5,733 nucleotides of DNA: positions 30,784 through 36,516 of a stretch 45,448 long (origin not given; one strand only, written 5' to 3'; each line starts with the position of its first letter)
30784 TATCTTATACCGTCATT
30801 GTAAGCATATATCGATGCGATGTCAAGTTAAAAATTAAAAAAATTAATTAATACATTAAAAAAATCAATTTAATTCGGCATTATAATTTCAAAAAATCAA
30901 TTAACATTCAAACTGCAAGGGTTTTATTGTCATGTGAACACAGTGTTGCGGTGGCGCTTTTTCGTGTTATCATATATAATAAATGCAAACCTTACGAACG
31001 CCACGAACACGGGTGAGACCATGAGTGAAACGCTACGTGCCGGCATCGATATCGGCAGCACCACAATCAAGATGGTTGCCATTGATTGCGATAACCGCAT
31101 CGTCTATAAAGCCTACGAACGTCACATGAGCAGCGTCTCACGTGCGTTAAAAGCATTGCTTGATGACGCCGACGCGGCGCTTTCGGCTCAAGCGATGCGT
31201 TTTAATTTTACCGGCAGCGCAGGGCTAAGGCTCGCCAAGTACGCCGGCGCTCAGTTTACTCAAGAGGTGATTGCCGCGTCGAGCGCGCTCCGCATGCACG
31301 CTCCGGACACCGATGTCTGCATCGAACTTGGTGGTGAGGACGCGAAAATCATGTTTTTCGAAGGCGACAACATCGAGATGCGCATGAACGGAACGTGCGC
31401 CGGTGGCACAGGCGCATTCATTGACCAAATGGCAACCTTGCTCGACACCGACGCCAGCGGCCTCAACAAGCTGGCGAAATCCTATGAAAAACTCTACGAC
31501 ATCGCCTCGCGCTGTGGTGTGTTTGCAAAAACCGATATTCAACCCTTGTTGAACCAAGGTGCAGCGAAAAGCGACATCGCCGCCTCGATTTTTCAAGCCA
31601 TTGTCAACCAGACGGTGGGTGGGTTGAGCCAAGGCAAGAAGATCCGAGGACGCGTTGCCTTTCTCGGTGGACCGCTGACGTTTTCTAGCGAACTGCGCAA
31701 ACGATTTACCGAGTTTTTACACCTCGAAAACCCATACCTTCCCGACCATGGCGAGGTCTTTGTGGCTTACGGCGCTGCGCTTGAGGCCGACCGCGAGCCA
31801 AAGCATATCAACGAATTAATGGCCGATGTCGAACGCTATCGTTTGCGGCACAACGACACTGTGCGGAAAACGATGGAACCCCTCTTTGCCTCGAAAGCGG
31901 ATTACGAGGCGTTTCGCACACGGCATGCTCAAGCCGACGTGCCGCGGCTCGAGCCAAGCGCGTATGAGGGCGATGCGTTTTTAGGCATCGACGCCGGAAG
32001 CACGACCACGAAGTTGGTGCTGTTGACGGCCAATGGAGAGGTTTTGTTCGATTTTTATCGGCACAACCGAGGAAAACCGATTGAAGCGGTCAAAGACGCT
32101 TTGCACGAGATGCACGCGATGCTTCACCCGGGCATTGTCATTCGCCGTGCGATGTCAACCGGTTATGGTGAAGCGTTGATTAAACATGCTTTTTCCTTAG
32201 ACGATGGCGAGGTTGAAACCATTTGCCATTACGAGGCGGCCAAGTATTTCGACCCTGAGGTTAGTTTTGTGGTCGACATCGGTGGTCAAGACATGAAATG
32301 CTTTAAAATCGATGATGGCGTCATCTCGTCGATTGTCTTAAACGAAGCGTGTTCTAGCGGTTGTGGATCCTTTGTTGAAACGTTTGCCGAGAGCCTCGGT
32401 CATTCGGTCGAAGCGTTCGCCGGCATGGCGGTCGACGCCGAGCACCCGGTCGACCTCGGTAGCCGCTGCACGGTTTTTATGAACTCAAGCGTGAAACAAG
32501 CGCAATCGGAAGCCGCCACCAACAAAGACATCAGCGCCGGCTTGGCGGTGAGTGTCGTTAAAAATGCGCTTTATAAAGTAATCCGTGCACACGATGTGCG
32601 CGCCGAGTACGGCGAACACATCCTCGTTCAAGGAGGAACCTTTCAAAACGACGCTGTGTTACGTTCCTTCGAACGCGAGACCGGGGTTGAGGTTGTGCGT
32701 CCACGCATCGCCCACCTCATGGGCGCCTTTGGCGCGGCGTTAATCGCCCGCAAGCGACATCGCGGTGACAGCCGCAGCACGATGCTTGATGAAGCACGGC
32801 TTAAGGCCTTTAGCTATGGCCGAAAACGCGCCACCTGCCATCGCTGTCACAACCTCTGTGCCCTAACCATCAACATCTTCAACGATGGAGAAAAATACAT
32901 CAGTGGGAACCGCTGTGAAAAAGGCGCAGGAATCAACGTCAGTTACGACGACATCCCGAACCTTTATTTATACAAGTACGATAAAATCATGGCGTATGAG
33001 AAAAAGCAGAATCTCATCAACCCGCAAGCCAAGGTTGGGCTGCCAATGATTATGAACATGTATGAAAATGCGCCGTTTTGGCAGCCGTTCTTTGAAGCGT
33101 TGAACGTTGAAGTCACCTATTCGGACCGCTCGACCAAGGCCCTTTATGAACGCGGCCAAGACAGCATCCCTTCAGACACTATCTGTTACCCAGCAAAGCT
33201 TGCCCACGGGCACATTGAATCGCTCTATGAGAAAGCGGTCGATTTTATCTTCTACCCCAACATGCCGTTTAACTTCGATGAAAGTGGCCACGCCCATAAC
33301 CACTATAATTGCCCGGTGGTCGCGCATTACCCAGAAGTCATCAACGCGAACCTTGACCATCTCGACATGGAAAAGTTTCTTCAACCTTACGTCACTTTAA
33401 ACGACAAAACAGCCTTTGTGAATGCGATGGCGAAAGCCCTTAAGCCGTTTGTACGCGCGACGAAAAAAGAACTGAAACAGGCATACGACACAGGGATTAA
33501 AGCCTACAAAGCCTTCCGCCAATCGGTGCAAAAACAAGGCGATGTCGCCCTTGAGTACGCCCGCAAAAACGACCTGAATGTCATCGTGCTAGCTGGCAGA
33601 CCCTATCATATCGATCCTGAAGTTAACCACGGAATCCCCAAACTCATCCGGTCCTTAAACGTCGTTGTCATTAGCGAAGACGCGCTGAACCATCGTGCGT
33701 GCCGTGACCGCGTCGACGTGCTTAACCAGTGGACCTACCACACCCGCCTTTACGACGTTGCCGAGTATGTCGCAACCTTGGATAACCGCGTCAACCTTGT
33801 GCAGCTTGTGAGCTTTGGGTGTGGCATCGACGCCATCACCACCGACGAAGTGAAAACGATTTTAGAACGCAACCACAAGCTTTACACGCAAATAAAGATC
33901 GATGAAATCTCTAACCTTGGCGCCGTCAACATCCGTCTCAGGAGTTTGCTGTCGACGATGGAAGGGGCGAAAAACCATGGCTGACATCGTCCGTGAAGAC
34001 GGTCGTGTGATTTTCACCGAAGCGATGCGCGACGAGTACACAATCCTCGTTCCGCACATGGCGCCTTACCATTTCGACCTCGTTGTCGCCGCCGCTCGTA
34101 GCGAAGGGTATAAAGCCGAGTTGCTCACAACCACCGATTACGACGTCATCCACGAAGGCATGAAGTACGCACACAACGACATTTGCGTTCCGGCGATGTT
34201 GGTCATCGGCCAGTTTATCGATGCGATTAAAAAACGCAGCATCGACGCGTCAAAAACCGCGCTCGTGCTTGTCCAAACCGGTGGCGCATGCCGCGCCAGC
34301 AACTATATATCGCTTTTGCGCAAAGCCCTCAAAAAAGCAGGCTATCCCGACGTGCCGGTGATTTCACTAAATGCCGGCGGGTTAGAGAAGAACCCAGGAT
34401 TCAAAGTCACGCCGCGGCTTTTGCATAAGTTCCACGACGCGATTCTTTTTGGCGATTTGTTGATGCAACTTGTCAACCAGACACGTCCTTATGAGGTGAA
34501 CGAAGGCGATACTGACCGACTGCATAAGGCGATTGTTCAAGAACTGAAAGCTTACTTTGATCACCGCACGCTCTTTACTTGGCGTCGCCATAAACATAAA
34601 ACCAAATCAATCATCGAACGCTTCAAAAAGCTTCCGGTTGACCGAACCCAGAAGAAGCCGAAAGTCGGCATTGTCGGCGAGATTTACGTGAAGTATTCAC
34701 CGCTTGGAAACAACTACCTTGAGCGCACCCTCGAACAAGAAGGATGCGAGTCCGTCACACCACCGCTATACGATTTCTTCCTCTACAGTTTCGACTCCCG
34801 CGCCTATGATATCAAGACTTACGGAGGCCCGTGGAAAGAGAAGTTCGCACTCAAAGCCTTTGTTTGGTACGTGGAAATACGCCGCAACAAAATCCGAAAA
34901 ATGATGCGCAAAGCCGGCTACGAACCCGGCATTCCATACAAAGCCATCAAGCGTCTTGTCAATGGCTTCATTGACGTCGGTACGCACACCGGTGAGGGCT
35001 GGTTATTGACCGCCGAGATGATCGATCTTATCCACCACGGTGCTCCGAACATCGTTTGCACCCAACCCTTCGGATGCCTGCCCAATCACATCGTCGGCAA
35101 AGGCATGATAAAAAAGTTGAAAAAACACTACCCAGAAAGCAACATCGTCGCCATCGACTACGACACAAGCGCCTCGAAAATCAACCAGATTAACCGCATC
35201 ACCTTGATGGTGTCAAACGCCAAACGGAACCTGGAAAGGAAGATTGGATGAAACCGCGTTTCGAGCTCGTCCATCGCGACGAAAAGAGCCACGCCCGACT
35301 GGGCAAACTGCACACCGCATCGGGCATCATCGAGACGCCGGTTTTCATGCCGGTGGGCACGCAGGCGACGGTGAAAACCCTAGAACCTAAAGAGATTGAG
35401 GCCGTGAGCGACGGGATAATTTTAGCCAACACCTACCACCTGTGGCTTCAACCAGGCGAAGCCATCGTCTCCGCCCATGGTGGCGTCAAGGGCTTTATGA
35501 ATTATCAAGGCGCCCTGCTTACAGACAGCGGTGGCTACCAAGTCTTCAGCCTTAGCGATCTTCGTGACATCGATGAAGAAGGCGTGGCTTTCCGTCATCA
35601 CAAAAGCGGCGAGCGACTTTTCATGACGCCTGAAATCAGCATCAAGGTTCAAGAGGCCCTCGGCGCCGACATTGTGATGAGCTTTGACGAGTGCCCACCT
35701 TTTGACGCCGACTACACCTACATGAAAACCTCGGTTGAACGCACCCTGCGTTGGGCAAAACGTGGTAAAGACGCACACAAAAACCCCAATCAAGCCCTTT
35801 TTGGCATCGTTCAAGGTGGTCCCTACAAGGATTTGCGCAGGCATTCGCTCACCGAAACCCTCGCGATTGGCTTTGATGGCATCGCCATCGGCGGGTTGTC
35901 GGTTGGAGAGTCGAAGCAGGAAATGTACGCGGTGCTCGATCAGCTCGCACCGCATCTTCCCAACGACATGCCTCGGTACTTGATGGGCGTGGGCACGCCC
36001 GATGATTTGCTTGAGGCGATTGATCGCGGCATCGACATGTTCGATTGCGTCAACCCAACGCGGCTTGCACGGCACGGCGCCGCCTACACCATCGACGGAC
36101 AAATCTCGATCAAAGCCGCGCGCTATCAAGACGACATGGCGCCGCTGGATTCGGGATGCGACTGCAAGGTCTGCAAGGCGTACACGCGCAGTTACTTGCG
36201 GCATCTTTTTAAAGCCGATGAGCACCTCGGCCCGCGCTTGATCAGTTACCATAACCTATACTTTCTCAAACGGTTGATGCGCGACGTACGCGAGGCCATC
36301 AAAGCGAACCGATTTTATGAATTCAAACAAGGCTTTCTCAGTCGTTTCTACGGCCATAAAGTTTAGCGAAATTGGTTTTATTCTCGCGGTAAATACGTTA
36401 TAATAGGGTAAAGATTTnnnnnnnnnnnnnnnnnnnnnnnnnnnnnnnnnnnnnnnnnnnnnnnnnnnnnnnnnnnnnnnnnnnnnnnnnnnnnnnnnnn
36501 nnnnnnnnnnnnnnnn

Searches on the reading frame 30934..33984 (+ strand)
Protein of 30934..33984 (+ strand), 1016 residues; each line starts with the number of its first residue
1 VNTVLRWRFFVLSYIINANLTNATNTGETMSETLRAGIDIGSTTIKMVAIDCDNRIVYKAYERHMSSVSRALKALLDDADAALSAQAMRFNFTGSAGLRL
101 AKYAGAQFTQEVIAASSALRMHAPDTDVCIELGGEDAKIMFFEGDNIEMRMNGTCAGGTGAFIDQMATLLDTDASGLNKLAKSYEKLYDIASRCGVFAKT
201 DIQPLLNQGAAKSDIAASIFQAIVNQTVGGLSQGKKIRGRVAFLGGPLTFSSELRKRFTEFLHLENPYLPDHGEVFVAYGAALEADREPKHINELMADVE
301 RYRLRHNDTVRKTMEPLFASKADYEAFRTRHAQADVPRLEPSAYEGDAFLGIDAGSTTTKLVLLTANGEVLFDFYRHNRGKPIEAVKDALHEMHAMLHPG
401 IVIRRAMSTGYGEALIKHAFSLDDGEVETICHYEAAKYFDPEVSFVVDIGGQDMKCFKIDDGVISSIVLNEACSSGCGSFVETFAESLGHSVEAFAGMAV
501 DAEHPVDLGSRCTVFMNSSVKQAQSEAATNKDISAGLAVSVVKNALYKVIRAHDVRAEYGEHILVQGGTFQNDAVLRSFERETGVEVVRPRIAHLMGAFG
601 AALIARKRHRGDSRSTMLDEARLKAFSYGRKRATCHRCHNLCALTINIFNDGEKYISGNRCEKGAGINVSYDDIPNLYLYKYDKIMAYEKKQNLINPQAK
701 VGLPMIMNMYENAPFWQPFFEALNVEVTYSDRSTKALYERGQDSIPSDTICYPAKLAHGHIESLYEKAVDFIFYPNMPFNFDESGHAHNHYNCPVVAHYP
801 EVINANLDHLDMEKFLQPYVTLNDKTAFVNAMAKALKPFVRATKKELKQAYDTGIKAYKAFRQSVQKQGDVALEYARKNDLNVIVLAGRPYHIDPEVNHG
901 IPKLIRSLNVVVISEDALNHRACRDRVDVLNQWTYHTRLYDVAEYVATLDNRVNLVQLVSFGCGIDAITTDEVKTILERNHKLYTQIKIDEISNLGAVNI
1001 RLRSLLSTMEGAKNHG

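Call 31: search_protein_families(library=pfam, proteins=[window:30934-33984:+], max_evalue=0.00001)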
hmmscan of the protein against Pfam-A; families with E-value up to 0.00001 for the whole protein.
window:30934-33984:+ (1016 aa): 2 families
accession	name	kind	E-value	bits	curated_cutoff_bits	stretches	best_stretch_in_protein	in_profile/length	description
PF09989.15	DUF2229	-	4.1e-74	249.3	29.4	1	700-917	1-217/218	CoA enzyme activase uncharacterised domain (DUF2229)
PF01869.26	BcrAD_BadFG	-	6.6e-62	209.9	31.5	2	350-605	1-271/271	BadF/BadG/BcrA/BcrD ATPase family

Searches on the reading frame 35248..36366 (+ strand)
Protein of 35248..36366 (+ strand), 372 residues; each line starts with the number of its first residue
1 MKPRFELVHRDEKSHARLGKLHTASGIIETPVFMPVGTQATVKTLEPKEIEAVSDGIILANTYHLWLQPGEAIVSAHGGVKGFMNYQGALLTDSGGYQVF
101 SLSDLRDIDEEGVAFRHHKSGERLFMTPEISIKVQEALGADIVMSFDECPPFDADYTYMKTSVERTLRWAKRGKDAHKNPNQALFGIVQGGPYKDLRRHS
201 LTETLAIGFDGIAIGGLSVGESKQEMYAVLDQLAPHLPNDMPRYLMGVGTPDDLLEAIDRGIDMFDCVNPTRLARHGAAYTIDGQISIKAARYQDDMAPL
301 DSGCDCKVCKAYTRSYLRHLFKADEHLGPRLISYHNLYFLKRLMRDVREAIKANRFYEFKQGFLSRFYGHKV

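Call 31: search_protein_families(library=pfam, proteins=[window:35248-36366:+], max_evalue=0.00001)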
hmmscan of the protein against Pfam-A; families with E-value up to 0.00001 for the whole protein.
window:35248-36366:+ (372 aa): 1 family
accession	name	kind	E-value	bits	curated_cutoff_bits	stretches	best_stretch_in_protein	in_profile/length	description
PF01702.25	TGT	-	2.2e-154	514.3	26.3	1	15-367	2-355/357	Queuine tRNA-ribosyltransferase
